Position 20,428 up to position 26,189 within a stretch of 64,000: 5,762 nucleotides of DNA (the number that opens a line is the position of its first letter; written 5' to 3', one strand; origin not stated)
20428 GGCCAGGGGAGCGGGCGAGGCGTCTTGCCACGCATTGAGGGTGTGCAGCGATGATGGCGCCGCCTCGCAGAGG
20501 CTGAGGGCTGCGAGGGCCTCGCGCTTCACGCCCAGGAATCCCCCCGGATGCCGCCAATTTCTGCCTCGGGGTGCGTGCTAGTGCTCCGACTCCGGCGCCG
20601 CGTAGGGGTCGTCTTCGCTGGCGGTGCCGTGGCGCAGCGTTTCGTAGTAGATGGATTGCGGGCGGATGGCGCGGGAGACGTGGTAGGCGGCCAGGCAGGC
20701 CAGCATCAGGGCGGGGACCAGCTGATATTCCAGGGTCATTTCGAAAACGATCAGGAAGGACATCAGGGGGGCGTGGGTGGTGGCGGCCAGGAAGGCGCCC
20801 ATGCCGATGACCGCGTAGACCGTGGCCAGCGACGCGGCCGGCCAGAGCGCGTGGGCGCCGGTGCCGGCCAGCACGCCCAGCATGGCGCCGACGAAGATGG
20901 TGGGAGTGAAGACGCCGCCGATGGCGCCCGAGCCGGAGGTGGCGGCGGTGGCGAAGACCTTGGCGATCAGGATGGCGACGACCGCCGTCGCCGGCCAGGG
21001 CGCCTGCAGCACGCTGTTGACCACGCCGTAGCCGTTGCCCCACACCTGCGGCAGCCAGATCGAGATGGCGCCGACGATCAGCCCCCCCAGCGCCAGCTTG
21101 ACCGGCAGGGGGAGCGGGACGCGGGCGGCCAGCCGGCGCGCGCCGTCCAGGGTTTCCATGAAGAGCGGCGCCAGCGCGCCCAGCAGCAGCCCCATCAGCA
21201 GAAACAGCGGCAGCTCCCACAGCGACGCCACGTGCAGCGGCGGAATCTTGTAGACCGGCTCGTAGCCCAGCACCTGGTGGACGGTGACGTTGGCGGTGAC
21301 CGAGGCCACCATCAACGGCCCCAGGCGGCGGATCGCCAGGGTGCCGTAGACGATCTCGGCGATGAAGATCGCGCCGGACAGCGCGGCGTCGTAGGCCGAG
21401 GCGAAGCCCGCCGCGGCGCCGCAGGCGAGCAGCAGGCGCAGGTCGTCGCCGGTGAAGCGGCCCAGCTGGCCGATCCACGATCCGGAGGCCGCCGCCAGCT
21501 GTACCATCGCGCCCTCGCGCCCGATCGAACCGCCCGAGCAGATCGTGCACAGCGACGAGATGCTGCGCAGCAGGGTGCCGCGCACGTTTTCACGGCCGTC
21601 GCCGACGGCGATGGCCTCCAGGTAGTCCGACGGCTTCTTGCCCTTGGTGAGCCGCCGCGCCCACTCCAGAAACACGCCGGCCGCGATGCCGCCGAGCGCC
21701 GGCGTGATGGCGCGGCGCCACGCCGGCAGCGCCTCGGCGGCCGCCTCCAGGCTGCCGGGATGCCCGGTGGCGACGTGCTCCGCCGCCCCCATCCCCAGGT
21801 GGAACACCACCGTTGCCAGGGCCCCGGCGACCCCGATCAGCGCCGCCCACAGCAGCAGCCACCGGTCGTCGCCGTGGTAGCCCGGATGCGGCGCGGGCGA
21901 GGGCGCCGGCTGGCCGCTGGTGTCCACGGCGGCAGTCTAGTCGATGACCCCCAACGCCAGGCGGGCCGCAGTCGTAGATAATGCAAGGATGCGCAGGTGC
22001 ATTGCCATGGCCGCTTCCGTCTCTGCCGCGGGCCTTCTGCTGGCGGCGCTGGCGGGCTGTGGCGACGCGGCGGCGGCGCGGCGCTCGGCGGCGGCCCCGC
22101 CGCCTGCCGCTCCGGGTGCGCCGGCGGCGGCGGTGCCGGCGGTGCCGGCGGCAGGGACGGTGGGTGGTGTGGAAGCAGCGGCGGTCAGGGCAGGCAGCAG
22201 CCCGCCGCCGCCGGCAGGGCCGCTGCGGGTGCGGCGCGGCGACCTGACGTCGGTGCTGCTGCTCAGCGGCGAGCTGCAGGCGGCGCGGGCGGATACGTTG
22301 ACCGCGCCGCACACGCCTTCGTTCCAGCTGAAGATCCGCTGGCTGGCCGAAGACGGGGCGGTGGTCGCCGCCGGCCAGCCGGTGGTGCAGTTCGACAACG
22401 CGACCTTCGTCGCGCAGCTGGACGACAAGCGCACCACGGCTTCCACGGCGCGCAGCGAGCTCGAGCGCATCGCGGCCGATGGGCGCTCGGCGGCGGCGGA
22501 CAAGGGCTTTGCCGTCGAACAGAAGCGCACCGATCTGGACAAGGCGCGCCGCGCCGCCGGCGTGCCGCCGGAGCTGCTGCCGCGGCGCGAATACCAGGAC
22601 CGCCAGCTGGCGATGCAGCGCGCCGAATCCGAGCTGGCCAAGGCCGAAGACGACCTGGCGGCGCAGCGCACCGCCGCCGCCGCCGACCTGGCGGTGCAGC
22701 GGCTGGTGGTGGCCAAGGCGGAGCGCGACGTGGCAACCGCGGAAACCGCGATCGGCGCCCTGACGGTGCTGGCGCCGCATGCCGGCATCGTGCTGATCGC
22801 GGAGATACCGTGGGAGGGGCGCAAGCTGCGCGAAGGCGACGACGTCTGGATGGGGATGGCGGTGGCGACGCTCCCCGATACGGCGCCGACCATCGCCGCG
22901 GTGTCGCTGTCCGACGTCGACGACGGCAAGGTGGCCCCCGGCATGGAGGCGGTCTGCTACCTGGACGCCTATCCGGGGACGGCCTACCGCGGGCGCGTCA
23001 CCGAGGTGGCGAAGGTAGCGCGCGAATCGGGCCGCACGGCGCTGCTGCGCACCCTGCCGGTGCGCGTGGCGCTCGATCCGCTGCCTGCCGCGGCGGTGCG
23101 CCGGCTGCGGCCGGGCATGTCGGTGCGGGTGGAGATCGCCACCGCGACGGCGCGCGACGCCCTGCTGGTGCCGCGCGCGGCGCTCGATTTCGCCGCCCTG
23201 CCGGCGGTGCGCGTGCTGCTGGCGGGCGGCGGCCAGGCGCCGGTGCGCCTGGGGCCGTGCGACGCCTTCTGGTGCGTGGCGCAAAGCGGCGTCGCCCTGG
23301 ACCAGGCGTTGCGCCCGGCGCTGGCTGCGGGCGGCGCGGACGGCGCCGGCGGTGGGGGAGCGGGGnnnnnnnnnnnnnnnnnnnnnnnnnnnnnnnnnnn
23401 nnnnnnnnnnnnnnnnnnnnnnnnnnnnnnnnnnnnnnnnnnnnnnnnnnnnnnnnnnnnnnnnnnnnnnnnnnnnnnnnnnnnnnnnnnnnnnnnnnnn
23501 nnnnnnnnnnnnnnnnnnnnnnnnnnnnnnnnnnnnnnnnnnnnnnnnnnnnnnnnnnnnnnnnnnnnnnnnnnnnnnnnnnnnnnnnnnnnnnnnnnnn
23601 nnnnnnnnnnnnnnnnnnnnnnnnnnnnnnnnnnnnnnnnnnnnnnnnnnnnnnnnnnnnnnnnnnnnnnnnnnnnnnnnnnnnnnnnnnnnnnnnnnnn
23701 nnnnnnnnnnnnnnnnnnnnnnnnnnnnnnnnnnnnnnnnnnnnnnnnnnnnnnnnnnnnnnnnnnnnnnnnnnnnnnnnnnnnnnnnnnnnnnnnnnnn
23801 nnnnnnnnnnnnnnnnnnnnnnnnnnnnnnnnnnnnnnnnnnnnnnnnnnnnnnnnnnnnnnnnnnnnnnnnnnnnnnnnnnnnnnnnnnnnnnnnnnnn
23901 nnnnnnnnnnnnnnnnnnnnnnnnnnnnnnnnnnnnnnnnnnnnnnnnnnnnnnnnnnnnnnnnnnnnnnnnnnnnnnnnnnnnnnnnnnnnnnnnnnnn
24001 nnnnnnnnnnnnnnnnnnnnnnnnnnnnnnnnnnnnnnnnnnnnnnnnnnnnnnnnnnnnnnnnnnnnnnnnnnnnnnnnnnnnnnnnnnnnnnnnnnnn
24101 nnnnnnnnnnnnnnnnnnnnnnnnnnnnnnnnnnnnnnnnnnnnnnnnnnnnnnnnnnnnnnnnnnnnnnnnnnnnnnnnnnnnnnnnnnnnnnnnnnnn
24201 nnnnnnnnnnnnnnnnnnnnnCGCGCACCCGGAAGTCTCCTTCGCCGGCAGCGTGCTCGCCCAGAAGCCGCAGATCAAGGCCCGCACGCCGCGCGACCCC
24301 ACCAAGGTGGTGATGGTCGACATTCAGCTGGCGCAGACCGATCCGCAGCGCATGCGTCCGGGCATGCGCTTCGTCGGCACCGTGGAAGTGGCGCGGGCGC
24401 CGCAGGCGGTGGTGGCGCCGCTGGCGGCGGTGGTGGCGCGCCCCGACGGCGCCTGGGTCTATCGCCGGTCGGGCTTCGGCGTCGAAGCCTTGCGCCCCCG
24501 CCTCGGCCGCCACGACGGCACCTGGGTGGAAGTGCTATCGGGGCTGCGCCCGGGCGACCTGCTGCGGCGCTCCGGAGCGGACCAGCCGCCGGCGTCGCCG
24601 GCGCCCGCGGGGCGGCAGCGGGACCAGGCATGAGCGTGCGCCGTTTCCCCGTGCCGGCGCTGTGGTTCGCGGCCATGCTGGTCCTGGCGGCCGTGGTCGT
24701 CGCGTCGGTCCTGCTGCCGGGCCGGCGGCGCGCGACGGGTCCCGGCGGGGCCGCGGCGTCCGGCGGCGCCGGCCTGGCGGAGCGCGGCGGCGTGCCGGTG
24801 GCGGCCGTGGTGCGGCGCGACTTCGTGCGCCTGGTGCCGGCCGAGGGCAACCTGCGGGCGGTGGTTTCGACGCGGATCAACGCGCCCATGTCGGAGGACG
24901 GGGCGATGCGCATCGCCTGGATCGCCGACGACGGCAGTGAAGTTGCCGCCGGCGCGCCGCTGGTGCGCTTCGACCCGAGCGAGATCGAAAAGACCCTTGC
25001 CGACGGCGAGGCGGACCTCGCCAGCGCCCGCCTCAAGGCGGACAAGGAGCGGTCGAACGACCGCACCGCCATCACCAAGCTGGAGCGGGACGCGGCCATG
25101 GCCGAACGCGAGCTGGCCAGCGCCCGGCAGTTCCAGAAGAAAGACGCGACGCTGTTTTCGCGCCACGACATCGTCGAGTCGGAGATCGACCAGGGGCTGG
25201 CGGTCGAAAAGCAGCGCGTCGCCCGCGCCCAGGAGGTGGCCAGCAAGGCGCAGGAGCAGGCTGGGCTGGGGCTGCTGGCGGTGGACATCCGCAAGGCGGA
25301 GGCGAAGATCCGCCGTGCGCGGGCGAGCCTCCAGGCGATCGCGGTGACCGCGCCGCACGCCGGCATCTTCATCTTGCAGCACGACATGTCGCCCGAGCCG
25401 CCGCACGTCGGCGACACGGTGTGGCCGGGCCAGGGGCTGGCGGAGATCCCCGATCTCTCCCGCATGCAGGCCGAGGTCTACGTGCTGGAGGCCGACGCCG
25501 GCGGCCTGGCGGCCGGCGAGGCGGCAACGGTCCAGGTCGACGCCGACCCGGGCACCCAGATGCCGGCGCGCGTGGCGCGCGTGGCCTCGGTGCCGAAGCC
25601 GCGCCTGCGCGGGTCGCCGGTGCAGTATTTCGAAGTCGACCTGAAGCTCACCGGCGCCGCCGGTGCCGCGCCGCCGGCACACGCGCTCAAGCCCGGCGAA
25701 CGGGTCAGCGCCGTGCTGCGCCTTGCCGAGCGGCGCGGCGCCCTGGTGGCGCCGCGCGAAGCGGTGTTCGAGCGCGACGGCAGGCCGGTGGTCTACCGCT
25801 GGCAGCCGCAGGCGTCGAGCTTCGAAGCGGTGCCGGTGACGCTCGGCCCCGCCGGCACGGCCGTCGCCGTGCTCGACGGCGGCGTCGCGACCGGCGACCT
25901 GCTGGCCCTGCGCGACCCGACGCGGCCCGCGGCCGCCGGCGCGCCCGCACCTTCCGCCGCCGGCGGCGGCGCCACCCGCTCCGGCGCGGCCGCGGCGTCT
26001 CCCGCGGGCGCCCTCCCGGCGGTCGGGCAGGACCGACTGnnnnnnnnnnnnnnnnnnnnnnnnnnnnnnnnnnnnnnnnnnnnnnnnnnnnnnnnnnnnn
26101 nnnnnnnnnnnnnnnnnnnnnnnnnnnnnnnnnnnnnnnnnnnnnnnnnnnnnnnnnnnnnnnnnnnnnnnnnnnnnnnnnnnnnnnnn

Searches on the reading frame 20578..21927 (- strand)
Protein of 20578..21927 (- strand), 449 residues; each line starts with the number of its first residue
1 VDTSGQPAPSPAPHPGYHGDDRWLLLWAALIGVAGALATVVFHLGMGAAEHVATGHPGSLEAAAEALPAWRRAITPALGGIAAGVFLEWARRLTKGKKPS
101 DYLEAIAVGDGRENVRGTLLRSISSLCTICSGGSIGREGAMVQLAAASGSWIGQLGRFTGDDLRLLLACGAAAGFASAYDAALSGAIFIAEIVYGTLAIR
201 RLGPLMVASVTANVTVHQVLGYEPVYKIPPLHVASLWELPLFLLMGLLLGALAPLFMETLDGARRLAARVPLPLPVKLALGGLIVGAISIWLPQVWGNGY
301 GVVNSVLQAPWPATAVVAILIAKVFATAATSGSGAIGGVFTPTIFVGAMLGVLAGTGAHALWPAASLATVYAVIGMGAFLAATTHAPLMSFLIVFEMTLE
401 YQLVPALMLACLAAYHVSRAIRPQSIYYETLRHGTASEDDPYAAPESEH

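Call 13: search_protein_families(library=pfam, proteins=[window:20581-21927:-])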
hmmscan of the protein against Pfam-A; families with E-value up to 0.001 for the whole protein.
window:20581-21927:- (449 aa): 1 family
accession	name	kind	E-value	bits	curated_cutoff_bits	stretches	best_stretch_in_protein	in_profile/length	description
PF00654.25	Voltage_CLC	-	3.8e-87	293.1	24.8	1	79-419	1-346/346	Voltage gated chloride channel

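Call 43: find_related_loci(query=window:20581-21927:-, collection=genome_contigs, flank=6000)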
Query window:20581-21927:- (449 aa) in genome_contigs; peptide patterns used: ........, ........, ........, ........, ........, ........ (x = any residue, [..] = any of these).
150 stretches matched a pattern; 38 encode a relative of the query (tblastn E <= 1e-3); 38 distinct loci.
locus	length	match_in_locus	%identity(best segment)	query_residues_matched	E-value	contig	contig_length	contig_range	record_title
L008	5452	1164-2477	82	11-447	0e+0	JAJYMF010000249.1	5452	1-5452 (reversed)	MAG: Proteobacteria bacterium isolate DBS2-4.bin109 NODE_27057_length_5452_cov_0.95662, whole genome shotgun sequence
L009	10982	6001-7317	82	11-448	0e+0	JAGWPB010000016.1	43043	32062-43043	MAG: Lysobacteraceae bacterium isolate REEB27 contig-150_951, whole genome shotgun sequence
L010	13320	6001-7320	81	6-445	0e+0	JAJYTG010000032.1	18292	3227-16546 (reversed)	MAG: Proteobacteria bacterium isolate DX1.bin8 NODE_4529_length_18292_cov_7.201817, whole genome shotgun sequence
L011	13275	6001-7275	82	16-440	0e+0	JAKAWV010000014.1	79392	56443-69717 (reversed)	MAG: Proteobacteria bacterium isolate YP4.bin86 NODE_431_length_79392_cov_16.064379, whole genome shotgun sequence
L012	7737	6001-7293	82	11-440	0e+0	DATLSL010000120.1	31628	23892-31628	MAG TPA_asm: Rhodanobacteraceae bacterium isolate SMAG_U13929 k141_879048, whole genome shotgun sequence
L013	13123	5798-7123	81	6-447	0e+0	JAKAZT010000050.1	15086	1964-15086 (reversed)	MAG: Proteobacteria bacterium isolate ZJ1.bin62 NODE_5374_length_15086_cov_25.153553, whole genome shotgun sequence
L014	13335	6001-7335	78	2-447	0e+0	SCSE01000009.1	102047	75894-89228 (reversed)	MAG: Rhodanobacter sp. isolate FW106-10_bin.24 FW106-10_bin.24-3914, whole genome shotgun sequence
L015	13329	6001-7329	80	4-449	0e+0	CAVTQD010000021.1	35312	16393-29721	MAG: uncultured Verrucomicrobiae bacterium isolate MFD00822.bin.2.131 genome assembly, contig: contig_139993, whole geno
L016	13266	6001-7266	78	20-441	0e+0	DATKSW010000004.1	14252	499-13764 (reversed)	MAG TPA_asm: Steroidobacteraceae bacterium isolate SMAG_U14064 k141_736831, whole genome shotgun sequence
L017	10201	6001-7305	79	4-440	0e+0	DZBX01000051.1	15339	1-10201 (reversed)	MAG TPA_asm: Rhodanobacter sp. isolate SulCav_PC08_64_68_98 SulCav_PC08-64_2749_length_15339_cov_49.011450, whole genome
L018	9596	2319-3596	78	20-445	0e+0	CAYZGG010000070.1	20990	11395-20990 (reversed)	MAG TPA_asm: uncultured Opitutaceae bacterium isolate binchicken_co54_433 genome assembly, contig: NODE_4446_length_2099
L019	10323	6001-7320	77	5-447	0e+0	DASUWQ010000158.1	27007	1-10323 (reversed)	MAG TPA_asm: Chthoniobacterales bacterium isolate SMAG_U1847 k141_432112, whole genome shotgun sequence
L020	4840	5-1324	81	2-440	0e+0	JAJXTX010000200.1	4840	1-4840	MAG: Proteobacteria bacterium isolate BP4.bin6 NODE_27940_length_4840_cov_36.528750, whole genome shotgun sequence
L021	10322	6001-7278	81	13-438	0e+0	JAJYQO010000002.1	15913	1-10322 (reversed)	MAG: Proteobacteria bacterium isolate DS4.bin36 NODE_4189_length_15913_cov_35.949766, whole genome shotgun sequence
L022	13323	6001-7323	81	1-440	0e+0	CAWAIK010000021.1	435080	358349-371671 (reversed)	MAG: uncultured Verrucomicrobiae bacterium isolate MFD03346.bin.2.54 genome assembly, contig: contig_35857, whole genome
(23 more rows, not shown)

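Call 71: find_encoding_contigs(protein=window:20578-21927:-, flank=2000, max_places=4)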
Protein window:20578-21927:- (449 aa): no gene with exactly this product is on record in the collection.

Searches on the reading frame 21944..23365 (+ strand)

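Call 13: search_protein_families(library=pfam, proteins=[window:21944-23365:+])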
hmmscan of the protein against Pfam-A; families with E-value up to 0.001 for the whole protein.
window:21944-23365:+ (474 aa): 2 families
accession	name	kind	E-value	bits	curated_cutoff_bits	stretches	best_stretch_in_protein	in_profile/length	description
PF13437.12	HlyD_3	-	6.2e-08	33.8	22.2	1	274-380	1-96/106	HlyD family secretion protein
PF16576.10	HlyD_D23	-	3.2e-07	30.3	30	1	226-392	58-212/214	Barrel-sandwich domain of CusB or HlyD membrane-fusion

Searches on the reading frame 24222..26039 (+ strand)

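Call 59: search_protein_families(library=pfam, proteins=[window:24222-26039:+], max_evalue=0.00001)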
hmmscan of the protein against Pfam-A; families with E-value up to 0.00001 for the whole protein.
window:24222-26039:+ (606 aa): 2 families
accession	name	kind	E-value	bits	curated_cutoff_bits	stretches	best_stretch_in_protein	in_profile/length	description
PF16576.10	HlyD_D23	-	2.3e-10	40.6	30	1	327-458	66-188/214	Barrel-sandwich domain of CusB or HlyD membrane-fusion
PF13437.12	HlyD_3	-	5e-10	40.5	22.2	1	395-480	16-97/106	HlyD family secretion protein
